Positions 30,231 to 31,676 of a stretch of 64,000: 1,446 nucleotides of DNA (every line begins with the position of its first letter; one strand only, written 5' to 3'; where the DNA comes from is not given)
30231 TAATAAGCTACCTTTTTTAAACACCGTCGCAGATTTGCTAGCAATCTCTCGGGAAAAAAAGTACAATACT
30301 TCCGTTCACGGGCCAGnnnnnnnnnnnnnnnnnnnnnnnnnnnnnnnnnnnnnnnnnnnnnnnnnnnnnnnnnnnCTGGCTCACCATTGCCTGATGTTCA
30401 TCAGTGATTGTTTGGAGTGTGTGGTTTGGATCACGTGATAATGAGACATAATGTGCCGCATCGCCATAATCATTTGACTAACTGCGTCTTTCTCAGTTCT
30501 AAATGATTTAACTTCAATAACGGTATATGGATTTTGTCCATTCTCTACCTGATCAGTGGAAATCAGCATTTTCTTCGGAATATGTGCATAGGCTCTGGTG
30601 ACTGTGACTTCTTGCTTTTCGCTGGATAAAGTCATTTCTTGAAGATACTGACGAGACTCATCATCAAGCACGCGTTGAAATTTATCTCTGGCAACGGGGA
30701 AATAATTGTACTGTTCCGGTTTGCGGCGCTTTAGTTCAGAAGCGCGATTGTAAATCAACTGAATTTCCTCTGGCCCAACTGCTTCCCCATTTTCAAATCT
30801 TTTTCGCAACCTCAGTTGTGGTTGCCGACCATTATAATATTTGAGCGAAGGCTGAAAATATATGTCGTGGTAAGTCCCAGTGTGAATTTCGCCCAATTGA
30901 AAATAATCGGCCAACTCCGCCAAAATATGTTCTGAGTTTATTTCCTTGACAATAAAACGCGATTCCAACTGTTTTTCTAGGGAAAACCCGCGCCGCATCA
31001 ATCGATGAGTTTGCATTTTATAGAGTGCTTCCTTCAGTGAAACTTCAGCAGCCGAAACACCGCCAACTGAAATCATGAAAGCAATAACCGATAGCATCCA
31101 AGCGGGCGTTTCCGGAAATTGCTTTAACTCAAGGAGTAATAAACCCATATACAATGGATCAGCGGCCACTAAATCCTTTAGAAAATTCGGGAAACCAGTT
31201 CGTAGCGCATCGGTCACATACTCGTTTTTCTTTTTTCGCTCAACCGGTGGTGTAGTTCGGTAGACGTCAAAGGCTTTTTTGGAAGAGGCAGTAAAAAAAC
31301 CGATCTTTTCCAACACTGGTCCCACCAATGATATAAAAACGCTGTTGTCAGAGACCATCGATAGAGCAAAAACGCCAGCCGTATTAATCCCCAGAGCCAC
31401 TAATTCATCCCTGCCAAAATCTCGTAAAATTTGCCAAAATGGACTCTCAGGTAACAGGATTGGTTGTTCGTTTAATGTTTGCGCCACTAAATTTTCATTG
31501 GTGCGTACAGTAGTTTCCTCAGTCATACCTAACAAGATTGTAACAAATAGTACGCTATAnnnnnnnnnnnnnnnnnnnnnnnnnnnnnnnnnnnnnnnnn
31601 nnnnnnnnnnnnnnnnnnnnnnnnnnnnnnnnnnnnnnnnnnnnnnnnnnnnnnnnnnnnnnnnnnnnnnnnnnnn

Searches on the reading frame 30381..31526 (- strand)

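Call 43: search_protein_families(library=pfam, proteins=[window:30381-31526:-], max_evalue=0.00001)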
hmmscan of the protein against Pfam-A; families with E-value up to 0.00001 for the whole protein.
window:30381-31526:- (381 aa): 0 families

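Call 50: search_protein_families(library=pfam, proteins=[window:30381-31526:-], max_evalue=0.1)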
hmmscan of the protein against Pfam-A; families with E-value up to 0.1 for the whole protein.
window:30381-31526:- (381 aa): 2 families
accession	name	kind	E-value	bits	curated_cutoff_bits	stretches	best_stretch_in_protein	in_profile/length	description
PF01928.26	CYTH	-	0.0026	18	23.2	1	187-364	4-168/179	CYTH domain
PF01629.22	DUF22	-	0.031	14.4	25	1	319-361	33-75/106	Domain of unknown function DUF22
